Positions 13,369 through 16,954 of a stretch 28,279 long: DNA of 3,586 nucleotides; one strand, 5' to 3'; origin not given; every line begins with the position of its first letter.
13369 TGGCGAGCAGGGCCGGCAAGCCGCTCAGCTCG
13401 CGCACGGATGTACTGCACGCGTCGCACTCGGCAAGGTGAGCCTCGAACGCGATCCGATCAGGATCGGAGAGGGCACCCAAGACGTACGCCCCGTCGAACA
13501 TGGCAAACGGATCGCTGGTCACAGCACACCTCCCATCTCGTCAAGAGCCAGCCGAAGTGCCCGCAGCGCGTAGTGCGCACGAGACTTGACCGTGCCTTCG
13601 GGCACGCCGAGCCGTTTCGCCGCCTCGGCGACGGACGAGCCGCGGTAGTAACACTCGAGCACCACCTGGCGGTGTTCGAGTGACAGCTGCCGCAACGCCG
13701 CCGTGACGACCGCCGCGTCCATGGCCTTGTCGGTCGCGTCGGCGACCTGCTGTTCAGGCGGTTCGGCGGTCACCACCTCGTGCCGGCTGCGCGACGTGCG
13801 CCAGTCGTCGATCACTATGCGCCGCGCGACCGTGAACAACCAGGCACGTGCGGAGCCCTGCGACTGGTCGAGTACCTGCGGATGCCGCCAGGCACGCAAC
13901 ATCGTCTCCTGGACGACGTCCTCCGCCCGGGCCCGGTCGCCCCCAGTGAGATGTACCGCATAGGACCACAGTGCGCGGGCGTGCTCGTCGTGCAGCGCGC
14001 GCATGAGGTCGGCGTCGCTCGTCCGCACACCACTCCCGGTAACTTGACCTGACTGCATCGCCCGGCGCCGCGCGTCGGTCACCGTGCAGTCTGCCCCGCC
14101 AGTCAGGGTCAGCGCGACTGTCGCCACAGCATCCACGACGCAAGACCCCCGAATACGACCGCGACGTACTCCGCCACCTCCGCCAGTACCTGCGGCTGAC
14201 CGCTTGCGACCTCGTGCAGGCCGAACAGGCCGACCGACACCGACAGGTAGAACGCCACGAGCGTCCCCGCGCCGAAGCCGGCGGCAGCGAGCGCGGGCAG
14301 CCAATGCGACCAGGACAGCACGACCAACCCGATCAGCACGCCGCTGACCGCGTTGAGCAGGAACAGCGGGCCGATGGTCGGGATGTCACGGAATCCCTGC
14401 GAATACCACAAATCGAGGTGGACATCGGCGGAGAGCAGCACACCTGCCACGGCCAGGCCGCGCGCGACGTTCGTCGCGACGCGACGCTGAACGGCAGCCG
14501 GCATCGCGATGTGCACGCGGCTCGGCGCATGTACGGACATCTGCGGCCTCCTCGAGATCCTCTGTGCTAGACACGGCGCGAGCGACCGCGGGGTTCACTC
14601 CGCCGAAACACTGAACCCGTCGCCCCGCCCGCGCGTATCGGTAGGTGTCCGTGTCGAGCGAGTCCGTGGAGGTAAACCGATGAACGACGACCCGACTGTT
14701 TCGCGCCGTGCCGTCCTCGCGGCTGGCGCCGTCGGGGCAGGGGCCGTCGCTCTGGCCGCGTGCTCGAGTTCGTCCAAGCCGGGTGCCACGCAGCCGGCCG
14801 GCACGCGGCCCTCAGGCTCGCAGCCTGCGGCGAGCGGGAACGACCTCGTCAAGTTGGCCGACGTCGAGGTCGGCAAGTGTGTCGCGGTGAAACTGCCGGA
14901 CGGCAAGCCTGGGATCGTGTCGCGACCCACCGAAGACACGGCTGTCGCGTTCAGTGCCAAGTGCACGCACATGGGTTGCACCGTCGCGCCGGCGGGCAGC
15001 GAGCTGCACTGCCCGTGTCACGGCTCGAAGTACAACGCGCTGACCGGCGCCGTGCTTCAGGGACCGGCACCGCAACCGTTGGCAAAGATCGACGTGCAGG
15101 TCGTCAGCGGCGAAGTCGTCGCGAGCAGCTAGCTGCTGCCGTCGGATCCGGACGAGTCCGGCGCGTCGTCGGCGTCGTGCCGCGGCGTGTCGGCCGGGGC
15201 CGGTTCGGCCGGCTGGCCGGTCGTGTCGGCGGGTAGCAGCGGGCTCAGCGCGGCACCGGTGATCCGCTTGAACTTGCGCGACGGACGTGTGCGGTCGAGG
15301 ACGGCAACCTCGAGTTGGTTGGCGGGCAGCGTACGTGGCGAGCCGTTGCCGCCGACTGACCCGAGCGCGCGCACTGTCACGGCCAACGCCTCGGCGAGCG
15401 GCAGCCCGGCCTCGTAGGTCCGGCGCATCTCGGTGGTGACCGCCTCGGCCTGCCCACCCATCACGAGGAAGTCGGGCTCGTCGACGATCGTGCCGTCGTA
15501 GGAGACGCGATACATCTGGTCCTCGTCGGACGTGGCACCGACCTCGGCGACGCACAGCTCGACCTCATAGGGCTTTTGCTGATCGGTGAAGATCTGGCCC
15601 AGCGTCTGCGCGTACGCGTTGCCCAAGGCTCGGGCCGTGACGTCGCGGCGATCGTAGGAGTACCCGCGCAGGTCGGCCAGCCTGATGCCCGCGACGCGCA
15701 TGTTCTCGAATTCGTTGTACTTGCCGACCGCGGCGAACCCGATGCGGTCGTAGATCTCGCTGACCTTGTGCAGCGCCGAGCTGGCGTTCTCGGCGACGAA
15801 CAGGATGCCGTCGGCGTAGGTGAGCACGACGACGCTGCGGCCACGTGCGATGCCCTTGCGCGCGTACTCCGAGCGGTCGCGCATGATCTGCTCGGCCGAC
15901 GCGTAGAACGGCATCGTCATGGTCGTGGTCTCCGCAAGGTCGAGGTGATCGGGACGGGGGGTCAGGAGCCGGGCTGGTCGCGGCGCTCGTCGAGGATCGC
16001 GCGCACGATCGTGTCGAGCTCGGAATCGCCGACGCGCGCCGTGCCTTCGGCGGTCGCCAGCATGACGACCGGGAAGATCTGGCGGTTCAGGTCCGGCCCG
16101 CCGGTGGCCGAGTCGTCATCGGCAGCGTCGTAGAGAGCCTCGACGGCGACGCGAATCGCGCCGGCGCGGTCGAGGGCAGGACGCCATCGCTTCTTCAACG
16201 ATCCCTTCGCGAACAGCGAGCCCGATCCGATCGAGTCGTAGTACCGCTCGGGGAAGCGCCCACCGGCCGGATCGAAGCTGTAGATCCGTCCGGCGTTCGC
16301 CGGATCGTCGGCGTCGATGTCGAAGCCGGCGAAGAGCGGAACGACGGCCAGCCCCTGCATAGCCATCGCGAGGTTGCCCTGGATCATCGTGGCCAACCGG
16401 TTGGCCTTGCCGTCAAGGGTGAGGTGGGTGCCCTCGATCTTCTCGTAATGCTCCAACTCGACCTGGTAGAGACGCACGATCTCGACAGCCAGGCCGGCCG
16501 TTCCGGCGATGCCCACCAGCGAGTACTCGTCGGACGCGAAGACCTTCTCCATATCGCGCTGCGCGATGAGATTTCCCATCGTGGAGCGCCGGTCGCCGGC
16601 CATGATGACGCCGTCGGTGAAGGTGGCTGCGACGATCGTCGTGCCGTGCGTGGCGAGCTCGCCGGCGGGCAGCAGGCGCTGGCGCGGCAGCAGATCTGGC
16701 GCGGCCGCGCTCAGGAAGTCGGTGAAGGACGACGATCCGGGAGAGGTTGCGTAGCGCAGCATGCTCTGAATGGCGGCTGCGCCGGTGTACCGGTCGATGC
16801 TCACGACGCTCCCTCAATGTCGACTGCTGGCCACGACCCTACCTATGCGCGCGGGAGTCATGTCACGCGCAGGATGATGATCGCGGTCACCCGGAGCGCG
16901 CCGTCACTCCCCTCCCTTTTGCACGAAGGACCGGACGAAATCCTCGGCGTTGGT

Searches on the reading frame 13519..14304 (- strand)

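Call 5: search_protein_families(library=pfam, proteins=[window:13519-14304:-])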
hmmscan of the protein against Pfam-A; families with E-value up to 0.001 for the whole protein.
window:13519-14304:- (261 aa): 7 families
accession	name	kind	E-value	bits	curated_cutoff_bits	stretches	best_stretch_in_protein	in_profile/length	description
PF04542.20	Sigma70_r2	-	1.4e-17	63.7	24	1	105-172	2-69/71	Sigma-70 region 2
PF04545.22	Sigma70_r4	-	2.7e-13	49.7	24.1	1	203-251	1-49/50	Sigma-70, region 4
PF08281.18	Sigma70_r4_2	-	2.2e-11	43.6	25.7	1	200-250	4-54/54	Sigma-70, region 4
PF22029.2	PhyR_sigma2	-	2.2e-05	24.9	27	1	115-159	11-53/55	Sigma2 domain of PhyR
PF13384.12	HTH_23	-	5.9e-05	23.2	24.6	1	208-240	3-35/50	Homeodomain-like domain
PF07638.17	Sigma70_ECF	-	6.8e-05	23.3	21.1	1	130-247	52-176/185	ECF sigma factor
PF20057.4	DUF6456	-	0.00092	19.8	26.3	1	167-251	52-131/136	Domain of unknown function (DUF6456)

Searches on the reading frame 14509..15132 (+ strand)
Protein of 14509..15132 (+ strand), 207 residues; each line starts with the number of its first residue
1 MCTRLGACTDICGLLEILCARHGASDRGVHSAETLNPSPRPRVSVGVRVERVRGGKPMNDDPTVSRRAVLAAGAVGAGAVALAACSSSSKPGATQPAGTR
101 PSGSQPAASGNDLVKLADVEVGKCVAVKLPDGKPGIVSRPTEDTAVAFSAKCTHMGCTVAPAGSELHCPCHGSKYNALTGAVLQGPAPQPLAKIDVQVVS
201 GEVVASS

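Call 5: search_protein_families(library=pfam, proteins=[window:14509-15132:+])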
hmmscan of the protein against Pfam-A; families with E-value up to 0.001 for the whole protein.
window:14509-15132:+ (207 aa): 1 family
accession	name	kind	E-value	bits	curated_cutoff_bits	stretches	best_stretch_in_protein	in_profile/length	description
PF00355.32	Rieske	-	4.9e-12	46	20.3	1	116-193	8-86/88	Rieske [2Fe-2S] domain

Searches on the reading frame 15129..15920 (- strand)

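Call 6: search_protein_families(library=pfam, proteins=[window:15129-15920:-])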
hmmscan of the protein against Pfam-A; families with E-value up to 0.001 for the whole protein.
window:15129-15920:- (263 aa): 1 family
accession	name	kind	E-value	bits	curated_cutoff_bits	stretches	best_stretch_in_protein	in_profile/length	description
PF00227.31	Proteasome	-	1.4e-16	61.1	22.4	1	25-190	2-174/189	Proteasome subunit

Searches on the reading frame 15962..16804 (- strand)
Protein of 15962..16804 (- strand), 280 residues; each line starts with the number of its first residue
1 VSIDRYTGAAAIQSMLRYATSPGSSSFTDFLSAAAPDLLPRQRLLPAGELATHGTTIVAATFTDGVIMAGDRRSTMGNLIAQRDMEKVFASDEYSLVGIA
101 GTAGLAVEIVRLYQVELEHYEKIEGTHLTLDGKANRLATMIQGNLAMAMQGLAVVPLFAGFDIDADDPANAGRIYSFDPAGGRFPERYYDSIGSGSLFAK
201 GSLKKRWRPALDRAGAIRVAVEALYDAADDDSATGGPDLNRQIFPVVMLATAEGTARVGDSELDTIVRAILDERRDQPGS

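Call 6: search_protein_families(library=pfam, proteins=[window:15962-16804:-])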
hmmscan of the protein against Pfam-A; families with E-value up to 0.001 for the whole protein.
window:15962-16804:- (280 aa): 1 family
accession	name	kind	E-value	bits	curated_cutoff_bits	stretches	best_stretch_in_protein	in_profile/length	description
PF00227.31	Proteasome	-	3.4e-38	131.6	22.4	1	52-236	2-182/189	Proteasome subunit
